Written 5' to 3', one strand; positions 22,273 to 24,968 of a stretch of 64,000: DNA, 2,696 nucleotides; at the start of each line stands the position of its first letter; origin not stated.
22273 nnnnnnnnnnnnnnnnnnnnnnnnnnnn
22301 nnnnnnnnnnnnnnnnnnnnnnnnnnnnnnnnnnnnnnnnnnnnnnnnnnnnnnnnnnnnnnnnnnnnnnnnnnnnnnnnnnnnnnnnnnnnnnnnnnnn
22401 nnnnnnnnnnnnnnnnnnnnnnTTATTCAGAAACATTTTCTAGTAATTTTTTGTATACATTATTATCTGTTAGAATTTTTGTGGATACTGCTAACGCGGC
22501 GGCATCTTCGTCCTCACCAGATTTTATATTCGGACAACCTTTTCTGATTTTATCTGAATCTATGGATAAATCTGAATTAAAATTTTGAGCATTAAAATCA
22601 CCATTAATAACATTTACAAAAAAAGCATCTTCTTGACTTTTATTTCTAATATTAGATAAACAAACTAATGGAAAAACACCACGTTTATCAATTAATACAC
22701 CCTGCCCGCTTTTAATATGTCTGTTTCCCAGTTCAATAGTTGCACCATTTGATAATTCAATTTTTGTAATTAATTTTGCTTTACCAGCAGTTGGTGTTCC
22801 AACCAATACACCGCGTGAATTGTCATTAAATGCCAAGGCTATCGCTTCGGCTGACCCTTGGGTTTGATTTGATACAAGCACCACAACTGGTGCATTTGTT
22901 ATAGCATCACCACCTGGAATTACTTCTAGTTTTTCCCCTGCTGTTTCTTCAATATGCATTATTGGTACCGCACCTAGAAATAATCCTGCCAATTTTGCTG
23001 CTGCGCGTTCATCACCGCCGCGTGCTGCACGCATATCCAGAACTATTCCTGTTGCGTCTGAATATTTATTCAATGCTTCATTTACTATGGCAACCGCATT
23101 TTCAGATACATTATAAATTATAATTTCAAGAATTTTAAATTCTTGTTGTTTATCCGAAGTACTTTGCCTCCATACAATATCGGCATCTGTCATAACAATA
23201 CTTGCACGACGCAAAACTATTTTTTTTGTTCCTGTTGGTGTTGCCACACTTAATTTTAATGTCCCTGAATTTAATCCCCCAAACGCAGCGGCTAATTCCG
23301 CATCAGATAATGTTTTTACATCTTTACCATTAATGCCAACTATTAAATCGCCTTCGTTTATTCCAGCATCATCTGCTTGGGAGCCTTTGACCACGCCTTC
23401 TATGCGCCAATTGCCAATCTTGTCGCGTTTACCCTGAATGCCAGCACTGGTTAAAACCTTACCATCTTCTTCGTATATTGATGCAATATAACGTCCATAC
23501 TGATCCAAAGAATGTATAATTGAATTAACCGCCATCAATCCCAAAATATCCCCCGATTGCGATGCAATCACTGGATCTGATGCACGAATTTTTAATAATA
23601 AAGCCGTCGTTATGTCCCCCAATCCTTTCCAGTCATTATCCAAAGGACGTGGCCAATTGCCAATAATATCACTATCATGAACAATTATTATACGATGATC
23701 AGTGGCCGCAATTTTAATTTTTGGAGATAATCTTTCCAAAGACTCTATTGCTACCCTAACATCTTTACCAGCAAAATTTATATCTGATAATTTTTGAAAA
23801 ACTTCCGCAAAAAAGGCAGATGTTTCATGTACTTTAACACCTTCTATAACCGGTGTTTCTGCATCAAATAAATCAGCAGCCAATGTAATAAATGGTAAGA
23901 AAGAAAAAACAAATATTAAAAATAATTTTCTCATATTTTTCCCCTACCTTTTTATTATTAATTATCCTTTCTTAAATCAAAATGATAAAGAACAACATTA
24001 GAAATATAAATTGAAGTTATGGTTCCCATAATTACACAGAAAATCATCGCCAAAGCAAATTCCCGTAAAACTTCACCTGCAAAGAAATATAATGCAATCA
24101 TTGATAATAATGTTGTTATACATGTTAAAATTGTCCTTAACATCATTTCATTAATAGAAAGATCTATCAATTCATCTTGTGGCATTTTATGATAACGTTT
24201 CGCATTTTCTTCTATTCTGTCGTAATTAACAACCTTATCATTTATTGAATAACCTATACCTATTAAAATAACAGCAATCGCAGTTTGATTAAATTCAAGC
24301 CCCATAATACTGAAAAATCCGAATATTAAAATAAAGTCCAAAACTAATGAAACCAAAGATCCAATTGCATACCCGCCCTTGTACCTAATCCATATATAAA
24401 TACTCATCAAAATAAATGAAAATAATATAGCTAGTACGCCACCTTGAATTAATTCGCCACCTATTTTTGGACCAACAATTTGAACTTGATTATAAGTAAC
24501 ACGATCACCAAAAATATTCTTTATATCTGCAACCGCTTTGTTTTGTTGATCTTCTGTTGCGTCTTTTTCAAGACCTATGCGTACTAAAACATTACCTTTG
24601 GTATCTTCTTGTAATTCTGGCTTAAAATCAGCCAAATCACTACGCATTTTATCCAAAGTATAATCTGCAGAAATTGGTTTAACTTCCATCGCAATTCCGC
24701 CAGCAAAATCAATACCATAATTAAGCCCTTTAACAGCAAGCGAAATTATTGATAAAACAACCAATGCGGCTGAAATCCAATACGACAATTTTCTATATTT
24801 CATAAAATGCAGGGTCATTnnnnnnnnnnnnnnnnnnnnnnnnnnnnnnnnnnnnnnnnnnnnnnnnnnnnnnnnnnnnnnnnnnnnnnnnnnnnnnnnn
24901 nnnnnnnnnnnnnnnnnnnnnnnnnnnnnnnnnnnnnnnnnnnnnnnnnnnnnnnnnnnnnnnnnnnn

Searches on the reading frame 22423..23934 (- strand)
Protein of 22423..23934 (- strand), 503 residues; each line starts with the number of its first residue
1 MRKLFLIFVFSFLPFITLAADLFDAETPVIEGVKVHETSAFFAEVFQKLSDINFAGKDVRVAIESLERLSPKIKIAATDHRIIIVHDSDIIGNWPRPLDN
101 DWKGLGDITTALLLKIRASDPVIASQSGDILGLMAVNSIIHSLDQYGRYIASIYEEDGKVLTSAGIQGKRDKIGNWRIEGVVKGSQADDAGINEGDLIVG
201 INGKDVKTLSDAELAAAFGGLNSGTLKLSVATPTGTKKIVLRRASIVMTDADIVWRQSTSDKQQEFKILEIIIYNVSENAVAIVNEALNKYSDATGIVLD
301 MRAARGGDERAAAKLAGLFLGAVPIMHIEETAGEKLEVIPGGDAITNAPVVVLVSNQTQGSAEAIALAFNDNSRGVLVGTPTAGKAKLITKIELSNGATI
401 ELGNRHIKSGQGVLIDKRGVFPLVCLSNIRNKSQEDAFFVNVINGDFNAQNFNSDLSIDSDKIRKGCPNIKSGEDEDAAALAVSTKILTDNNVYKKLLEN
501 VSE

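Call 35: search_protein_families(library=pfam, proteins=[window:22423-23934:-], max_evalue=0.00001)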
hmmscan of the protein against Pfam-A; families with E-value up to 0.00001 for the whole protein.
window:22423-23934:- (503 aa): 3 families
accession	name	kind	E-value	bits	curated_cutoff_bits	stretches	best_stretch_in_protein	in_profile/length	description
PF03572.23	Peptidase_S41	-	3.7e-21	75.8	24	1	271-422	5-161/165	Peptidase family S41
PF00595.29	PDZ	-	9.4e-09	36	23.2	1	165-230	13-80/81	PDZ domain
PF17820.7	PDZ_6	-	6.8e-08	32.6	27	1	178-212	2-36/54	PDZ domain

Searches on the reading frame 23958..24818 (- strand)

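Call 35: search_protein_families(library=pfam, proteins=[window:23958-24818:-], max_evalue=0.00001)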
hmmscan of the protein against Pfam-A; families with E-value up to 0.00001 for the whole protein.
window:23958-24818:- (286 aa): 2 families
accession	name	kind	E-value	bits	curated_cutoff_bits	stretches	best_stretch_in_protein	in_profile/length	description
PF02355.23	SecD_SecF_C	-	5.7e-53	179.6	20.5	1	104-279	10-185/189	Protein export membrane protein SecD/SecF, C-terminal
PF07549.19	Sec_GG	-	1e-07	31.7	20.3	1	25-47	1-23/28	SecD/SecF GG Motif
